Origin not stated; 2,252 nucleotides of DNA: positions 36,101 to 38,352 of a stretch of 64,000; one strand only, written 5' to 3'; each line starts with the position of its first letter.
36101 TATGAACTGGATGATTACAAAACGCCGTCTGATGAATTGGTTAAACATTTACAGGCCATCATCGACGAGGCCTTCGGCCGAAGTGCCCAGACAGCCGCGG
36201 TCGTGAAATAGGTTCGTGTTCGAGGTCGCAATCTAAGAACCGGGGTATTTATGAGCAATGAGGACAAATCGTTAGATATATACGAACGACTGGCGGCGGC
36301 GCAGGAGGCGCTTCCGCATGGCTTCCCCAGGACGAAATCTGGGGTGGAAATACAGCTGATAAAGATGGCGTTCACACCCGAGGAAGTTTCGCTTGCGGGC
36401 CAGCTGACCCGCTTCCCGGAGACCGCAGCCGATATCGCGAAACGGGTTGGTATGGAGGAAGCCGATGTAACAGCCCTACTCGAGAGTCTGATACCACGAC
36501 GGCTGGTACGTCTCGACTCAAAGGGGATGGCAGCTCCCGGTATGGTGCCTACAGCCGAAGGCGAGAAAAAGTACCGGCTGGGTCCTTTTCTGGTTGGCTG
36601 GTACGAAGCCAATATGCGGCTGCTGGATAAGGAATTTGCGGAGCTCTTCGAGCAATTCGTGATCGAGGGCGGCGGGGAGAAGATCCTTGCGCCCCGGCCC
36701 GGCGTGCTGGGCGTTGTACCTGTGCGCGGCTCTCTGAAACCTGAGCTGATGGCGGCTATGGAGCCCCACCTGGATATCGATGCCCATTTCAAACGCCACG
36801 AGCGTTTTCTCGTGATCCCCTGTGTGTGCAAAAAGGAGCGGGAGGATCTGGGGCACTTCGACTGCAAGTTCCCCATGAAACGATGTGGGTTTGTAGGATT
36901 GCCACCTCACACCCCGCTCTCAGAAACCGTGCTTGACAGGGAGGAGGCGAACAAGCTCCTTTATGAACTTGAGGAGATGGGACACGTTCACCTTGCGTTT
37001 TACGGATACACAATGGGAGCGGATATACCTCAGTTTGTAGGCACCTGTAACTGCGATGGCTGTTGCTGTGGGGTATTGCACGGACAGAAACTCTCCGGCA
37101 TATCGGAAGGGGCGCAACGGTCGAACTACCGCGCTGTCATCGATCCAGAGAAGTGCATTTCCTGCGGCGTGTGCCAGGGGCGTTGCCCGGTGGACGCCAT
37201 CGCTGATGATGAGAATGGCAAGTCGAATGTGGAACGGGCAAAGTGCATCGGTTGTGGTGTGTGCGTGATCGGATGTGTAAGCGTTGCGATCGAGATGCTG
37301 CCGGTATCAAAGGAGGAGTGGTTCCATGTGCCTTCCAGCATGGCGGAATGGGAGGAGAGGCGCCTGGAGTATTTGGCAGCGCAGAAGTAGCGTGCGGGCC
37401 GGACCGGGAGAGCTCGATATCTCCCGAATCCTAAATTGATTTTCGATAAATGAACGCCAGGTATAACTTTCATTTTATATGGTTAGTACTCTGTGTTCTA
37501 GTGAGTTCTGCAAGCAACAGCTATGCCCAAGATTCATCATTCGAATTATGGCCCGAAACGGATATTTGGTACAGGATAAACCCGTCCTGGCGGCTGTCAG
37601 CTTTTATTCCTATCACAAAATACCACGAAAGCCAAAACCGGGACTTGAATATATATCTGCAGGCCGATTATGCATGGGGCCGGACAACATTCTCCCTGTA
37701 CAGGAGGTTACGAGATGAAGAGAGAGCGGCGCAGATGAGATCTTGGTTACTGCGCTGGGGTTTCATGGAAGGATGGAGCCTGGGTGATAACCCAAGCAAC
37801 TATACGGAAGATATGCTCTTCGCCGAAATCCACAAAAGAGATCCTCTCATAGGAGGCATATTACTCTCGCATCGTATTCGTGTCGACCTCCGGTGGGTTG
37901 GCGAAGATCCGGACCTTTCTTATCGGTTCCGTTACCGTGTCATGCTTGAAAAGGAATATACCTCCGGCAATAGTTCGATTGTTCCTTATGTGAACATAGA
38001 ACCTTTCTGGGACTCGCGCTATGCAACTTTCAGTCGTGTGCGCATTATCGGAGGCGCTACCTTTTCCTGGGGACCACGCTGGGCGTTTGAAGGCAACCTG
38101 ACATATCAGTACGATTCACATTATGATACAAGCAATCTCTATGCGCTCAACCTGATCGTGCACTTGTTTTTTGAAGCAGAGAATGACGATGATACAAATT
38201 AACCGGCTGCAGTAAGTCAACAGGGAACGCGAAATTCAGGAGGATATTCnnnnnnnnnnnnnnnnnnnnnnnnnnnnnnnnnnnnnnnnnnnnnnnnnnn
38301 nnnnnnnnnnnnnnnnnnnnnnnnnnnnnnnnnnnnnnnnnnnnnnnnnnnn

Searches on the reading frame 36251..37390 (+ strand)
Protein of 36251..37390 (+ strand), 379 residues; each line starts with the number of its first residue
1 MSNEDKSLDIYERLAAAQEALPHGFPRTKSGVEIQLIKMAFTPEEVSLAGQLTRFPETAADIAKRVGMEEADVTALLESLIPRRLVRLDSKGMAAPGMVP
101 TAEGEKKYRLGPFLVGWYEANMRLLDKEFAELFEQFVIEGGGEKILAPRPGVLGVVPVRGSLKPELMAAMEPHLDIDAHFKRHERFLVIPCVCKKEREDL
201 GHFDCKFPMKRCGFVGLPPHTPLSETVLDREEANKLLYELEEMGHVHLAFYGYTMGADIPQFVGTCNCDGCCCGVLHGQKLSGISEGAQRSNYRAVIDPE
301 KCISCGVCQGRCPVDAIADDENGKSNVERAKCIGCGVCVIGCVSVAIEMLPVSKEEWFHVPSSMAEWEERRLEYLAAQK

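Call 3: search_protein_families(library=pfam, proteins=[window:36251-37390:+], max_evalue=0.01)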
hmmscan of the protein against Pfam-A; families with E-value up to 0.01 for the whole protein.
window:36251-37390:+ (379 aa): 10 families
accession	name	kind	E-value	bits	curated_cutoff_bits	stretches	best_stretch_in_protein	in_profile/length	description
PF14697.11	Fer4_21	-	1.7e-08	34.9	35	1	295-349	1-59/59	4Fe-4S dicluster domain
PF13237.11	Fer4_10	-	1.9e-08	34.5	25.5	1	295-342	2-52/53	4Fe-4S dicluster domain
PF00037.32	Fer4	-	3.5e-07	30.2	21.1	1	296-317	2-23/24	4Fe-4S binding domain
PF12838.12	Fer4_7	-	6.2e-07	30.2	27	1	331-355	1-25/52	4Fe-4S dicluster domain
PF13187.11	Fer4_9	-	4.9e-06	26.9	27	1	301-344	1-49/52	4Fe-4S dicluster domain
PF12797.12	Fer4_2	-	0.00014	22.1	24.5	1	295-314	3-22/22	4Fe-4S binding domain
PF12837.12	Fer4_6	-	0.00026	21.3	25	2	295-317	2-24/24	4Fe-4S binding domain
PF13183.11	Fer4_8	-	0.0037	18.2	27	0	300-320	3-24/68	4Fe-4S dicluster domain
PF13459.11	Fer4_15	-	0.0047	18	22.4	0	296-327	2-32/66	4Fe-4S single cluster domain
PF22451.2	NirdL-like_HTH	-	0.0081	16.2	27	0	60-87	20-47/47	Siroheme decarboxylase NirDL-like HTH domain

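Call 4: search_protein_families(library=ncbifam, proteins=[window:36251-37390:+], max_evalue=0.01)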
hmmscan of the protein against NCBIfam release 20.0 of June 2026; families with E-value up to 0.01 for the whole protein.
window:36251-37390:+ (379 aa): 61 families (the best 25 are shown)
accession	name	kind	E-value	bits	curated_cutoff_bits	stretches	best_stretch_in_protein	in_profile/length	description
TIGR01944.1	rnfB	subfamily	1.9e-13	50.4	68.7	1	286-356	99-169/190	RnfABCDGE type electron transport complex subunit B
NF005415.0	PRK06991.1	equivalog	8.7e-13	48.5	281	1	286-356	71-141/284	electron transport complex subunit RsxB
NF003475.0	PRK05113.1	equivalog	1.5e-12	47.8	203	1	288-355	101-168/190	electron transport complex subunit RsxB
TIGR02179.1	PorD_KorD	subfamily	6.5e-12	45.4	60.05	1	291-351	16-76/78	2-oxoacid:acceptor oxidoreductase, delta subunit, pyruvate/2-ketoisovalerate family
NF040684.1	PorD_Arch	equivalog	2.9e-11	43.3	120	1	292-350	24-82/85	pyruvate synthase subunit PorD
NF040770.1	hetero_SS_HdrA2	exception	8.9e-11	40.6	1100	1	291-355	568-631/777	CoB-CoM heterodisulfide reductase HdrA2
NF007202.0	PRK09623.1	equivalog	2.1e-09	37.6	166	1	291-350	42-101/105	3-methyl-2-oxobutanoate dehydrogenase subunit delta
NF045490.1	FdxA_Protbact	equivalog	4.3e-09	36.5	135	1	295-324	33-62/104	ferredoxin FdxA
TIGR03287.1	methan_mark_16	hypoth_equivalog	8.9e-09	34.3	363.95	1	290-349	292-349/391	methanogenesis marker 16 metalloprotein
TIGR03224.1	benzo_boxA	equivalog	9.7e-09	34.6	459.2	1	296-349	6-58/411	benzoyl-CoA 2,3-epoxidase subunit BoxA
NF038196.1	ferrodoxin_EFR1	subfamily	3.3e-08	33.9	75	1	295-349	180-231/242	EFR1 family ferrodoxin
NF007203.0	PRK09624.1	equivalog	4e-08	33.4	171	1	293-351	44-102/105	pyuvate ferredoxin oxidoreductase subunit delta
NF058577.1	FdxA_fam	equivalog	6.7e-08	32.6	65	1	300-343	7-49/52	4Fe-4S ferredoxin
NF045790.1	OxalOxreddelta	equivalog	7.3e-08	31.9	230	1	287-351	248-310/316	oxalate oxidoreductase subunit delta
NF041778.1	hetero_SS_HdrA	equivalog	1.1e-07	30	1400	1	291-356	578-642/771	ferredoxin:CoB-CoM heterodisulfide reductase subunit HdrA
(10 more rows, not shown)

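Call 28: find_homologous_proteins(query=window:36251-37387:+)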
Query window:36251-37387:+ (379 aa): 1313 proteins with E <= 0.001 among 7014 candidates; the best 120 are listed.
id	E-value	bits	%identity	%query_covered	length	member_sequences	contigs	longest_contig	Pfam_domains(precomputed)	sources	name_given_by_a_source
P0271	6.2e-237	804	91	100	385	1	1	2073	PF14697.12,PF00037.33,PF12838.13,PF13237.12,PF13187.12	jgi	-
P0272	1.1e-236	803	91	100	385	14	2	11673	PF14697.12,PF00037.33,PF12838.13,PF13237.12,PF13187.12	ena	-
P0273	1.1e-235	800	91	100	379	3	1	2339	PF14697.12,PF00037.33,PF12838.13,PF13237.12,PF13187.12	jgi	jgi:Pyruvate/2-oxoacid:ferredoxin oxidoreductase delta subunit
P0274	1.7e-223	760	86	100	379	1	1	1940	PF14697.12,PF12797.13,PF12837.13,PF00037.33,PF12838.13,PF13237.12,PF13187.12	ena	-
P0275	2.8e-218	743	84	100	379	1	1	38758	PF14697.12,PF12837.13,PF00037.33,PF13484.12,PF12838.13,PF25160.2,PF13237.12,PF13187.12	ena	-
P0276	9.9e-215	731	83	100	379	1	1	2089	PF14697.12,PF00037.33,PF12838.13,PF13237.12,PF13187.12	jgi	jgi:Pyruvate/2-oxoacid:ferredoxin oxidoreductase delta subunit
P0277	5.0e-214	729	83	100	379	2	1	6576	PF14697.12,PF12797.13,PF12837.13,PF00037.33,PF13484.12,PF12838.13,PF13237.12,PF13187.12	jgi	jgi:electron transport complex protein RnfB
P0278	7.2e-214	728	83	100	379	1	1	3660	PF14697.12,PF00037.33,PF12838.13,PF13237.12,PF13187.12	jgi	-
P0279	7.6e-214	728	83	100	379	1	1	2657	PF14697.12,PF00037.33,PF12838.13,PF13237.12,PF13187.12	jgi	-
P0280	1.0e-213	728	83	100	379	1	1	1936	PF14697.12,PF12837.13,PF00037.33,PF12838.13,PF13237.12,PF13187.12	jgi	-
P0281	2.3e-213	727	83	100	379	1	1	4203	PF14697.12,PF12797.13,PF12837.13,PF00037.33,PF13484.12,PF12838.13,PF13237.12,PF13187.12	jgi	jgi:Pyruvate/2-oxoacid:ferredoxin oxidoreductase delta subunit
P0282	3.3e-213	726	83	100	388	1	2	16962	PF14697.12,PF12797.13,PF12837.13,PF00037.33,PF12838.13,PF25160.2,PF13237.12,PF13187.12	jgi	jgi:ferredoxin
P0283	1.4e-212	724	82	100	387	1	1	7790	PF14697.12,PF12838.13,PF13237.12,PF13187.12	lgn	-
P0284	1.4e-212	724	83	100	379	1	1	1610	PF14697.12,PF00037.33,PF12838.13,PF13237.12,PF13187.12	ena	-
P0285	1.8e-212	724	81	100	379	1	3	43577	PF14697.12,PF12837.13,PF00037.33,PF12838.13,PF13237.12,PF13187.12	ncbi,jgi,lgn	jgi:electron transport complex protein RnfB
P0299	2.1e-208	710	82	99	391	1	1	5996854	PF14697.12,PF12797.13,PF12837.13,PF00037.33,PF12838.13,PF13237.12,PF13187.12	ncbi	-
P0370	5.7e-193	659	74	100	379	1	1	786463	PF14697.12,PF12837.13,PF00037.33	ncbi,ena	-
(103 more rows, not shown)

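Call 42: predict_structure(alignment_id=A3)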
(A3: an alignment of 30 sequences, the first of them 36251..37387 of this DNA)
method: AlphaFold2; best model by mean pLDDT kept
length: 379 residues; sequences in the alignment: 30
mean_pLDDT: 55.8   pTM: 0.47
mean pLDDT of the five models: 55.8, 55.7, 54.7, 50.6, 48.4
residues with pLDDT >= 90: 0; 70-90: 87; 50-70: 141; < 50: 151
segments of 3 or more residues with pLDDT < 50: 83-103, 116-124, 143-158, 169-174, 192-211, 249-263, 265-293, 303-306, 332-337, 354-364
pLDDT, mean of each block of 10 residues (from residue 1): 67 79 68 80 79 79 88 80 34 29 59 50 54 64 45 40 50 56 65 46 42 58 70 75 53 33 42 30 28 53 52 58 59 47 54 45 49 65
secondary structure, 60 per line:
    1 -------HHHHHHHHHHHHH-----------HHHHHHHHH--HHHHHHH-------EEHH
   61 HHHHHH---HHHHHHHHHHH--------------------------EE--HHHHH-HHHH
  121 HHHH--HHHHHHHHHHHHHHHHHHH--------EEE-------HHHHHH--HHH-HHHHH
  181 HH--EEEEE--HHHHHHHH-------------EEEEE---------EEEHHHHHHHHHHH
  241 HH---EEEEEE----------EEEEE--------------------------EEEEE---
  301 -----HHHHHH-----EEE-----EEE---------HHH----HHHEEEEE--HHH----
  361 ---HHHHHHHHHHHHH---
elements in order: H8-20 H32-40 H43-49 H59-66 H70-80 H111-115 H117-124 H127-145 E154-156 H164-169 H176-182 E185-189 H192-199 E213-217 E227-229 H230-242 E246-251 E262-266 E293-297 H306-311 E317-319 E325-327 E347-351 H364-376
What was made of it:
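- Tried and rejected: The AF2 model of the polyferredoxin FdX was too poor for a fold search (pLDDT 55.8, call 42).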

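Call 79: search_solved_structures(query=A3, max_evalue=1)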
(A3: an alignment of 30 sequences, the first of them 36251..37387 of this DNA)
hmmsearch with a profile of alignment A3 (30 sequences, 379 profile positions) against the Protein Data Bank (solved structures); distinct sequences matched with E-value up to 1: 257 (the best 60 are shown).
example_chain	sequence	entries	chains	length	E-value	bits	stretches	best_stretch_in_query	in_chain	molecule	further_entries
5t5i_F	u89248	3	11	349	1.5e-25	93.2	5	296-349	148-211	Tungsten formylmethanofuran dehydrogenase subunit fwdF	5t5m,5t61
9sw6_H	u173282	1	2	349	4.3e-25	91.6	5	294-350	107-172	Tungsten formylmethanofuran dehydrogenase, subunit F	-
9sw6_G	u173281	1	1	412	2.4e-21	79.3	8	301-349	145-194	Polyferredoxin protein MvhB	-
9sfi_O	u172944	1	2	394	1.3e-18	70.4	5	295-348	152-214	Ferredoxin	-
9eri_B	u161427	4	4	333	2.6e-18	69.3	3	294-351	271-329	Na(+)-translocating ferredoxin:NAD(+) oxidoreductase complex subunit B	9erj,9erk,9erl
9sfi_T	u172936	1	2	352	1e-17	67.3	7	296-349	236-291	4Fe-4S ferredoxin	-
7bkb_K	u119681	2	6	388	7.5e-17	64.5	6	295-351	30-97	Formylmethanofuran dehydrogenase, subunit F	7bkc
7zc6_B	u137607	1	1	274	4.4e-11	45.5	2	301-350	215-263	RnfB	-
5odc_A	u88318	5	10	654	3.8e-10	42.5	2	296-349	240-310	Heterodisulfide reductase, subunit A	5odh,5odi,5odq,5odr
9bt4_G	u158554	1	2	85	5.2e-10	42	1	291-350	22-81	Pyruvate:Ferredoxin Oxidoreductase, subunit delta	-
9sfi_A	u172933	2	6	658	2.3e-09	39.8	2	293-353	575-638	CoB--CoM heterodisulfide reductase iron-sulfur subunit A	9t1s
9mqx_B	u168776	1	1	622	4e-09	39.1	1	293-348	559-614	NADH:ubiquinone oxidoreductase, NADH-binding (51 kD) subunit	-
8rja_F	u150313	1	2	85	1.9e-08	36.9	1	290-347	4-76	NAD(P)H-quinone oxidoreductase subunit I, chloroplastic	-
8rvu_a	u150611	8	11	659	5.4e-08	35.4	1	295-355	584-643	H(2):CoB-CoM heterodisulfide,ferredoxin reductase subunit A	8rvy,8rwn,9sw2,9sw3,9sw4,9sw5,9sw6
8a8o_C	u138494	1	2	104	6.1e-08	35.2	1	297-350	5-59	Beta-subunit of the PAPS reductase from Methanothermococcus thermolithotrophicus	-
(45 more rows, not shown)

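Call 82: find_encoding_contigs(protein=P0370, flank=9000, max_places=2)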
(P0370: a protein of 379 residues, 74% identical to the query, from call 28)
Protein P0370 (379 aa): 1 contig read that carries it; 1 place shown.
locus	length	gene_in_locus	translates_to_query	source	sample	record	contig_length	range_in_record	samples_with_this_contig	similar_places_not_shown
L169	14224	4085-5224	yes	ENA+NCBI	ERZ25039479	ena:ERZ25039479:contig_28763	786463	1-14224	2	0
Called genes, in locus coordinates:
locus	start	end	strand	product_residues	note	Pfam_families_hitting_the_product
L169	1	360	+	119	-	?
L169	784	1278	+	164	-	-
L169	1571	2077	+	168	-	PF00365:PFK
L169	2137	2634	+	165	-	PF00365:PFK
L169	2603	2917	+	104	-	-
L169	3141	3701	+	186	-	-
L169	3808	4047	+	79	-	-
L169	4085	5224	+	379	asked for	PF00037:Fer4 (faint), PF14697:Fer4_21, PF12837:Fer4_6 (weak)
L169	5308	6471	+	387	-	-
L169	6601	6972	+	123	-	-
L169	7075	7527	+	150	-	PF00691:OmpA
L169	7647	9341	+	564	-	PF01266:DAO (faint), PF07992:Pyr_redox_2, PF13450:NAD_binding_8 (faint), PF13738:Pyr_redox_3 (weak), PF00070:Pyr_redox, PF02852:Pyr_redox_dim, PF00581:Rhodanese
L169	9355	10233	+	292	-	PF01758:SBF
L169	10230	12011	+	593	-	PF00916:Sulfate_transp, PF01740:STAS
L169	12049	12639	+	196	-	PF04264:YceI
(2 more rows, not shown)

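Call 83: find_encoding_contigs(protein=P0299, flank=9000, max_places=2)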
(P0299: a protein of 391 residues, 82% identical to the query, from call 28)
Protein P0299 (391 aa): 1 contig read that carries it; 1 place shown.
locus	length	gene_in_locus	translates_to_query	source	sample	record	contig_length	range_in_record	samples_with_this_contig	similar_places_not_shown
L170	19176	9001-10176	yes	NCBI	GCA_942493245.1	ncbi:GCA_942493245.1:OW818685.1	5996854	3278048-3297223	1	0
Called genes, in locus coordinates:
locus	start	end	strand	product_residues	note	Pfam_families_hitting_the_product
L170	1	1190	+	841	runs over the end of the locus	PF01590:GAF (weak), PF08447:PAS_3, PF08448:PAS_4, PF00158:Sigma54_activat, PF14532:Sigma54_activ_2, PF07728:AAA_5, PF25601:AAA_lid_14, PF02954:HTH_8, +4 more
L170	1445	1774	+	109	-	PF03992:ABM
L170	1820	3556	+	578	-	PF01266:DAO (faint), PF07992:Pyr_redox_2, PF13450:NAD_binding_8 (faint), PF13738:Pyr_redox_3 (faint), PF00070:Pyr_redox, PF02852:Pyr_redox_dim, PF00581:Rhodanese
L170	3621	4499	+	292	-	PF01758:SBF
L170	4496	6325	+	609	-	PF00916:Sulfate_transp, PF01740:STAS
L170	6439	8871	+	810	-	PF02901:PFL-like, PF01228:Gly_radical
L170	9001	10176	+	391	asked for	PF12797:Fer4_2 (faint), PF12837:Fer4_6 (faint), PF12838:Fer4_7 (faint), PF13237:Fer4_10, PF00037:Fer4, PF13187:Fer4_9 (weak), PF14697:Fer4_21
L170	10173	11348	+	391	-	PF00365:PFK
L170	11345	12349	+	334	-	PF13353:Fer4_12, PF04055:Radical_SAM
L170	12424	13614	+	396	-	PF09084:NMT1 (faint)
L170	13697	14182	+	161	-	PF12838:Fer4_7 (faint), PF13187:Fer4_9 (faint), PF00037:Fer4 (faint), PF12837:Fer4_6 (weak), PF00881:Nitroreductase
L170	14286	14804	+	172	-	PF00581:Rhodanese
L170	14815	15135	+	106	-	-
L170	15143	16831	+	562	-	PF02321:OEP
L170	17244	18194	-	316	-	-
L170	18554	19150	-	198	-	PF01381:HTH_3 (faint), PF13560:HTH_31 (faint)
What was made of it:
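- In L170 the order is GRE-FdX-PFKL-AE with 4-bp overlaps at both junctions (call 83).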

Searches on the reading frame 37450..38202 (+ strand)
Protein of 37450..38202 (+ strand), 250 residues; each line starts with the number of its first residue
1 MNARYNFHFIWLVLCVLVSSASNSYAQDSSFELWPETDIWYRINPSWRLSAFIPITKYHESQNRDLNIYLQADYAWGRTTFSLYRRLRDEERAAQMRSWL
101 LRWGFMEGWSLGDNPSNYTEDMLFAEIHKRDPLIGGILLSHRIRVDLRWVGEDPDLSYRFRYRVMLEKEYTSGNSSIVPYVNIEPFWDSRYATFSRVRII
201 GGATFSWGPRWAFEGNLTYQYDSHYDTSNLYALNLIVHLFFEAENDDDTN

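Call 3: search_protein_families(library=pfam, proteins=[window:37450-38202:+], max_evalue=0.01)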
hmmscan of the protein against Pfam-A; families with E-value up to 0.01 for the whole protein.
window:37450-38202:+ (250 aa): 1 family
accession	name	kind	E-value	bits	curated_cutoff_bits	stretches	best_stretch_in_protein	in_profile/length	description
PF10677.15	DUF2490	-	1.4e-13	51.4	29.8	1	117-224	68-179/186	Protein of unknown function (DUF2490)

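Call 4: search_protein_families(library=ncbifam, proteins=[window:37450-38202:+], max_evalue=0.01)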
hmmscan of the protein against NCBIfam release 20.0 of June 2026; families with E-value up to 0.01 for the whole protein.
window:37450-38202:+ (250 aa): 0 families
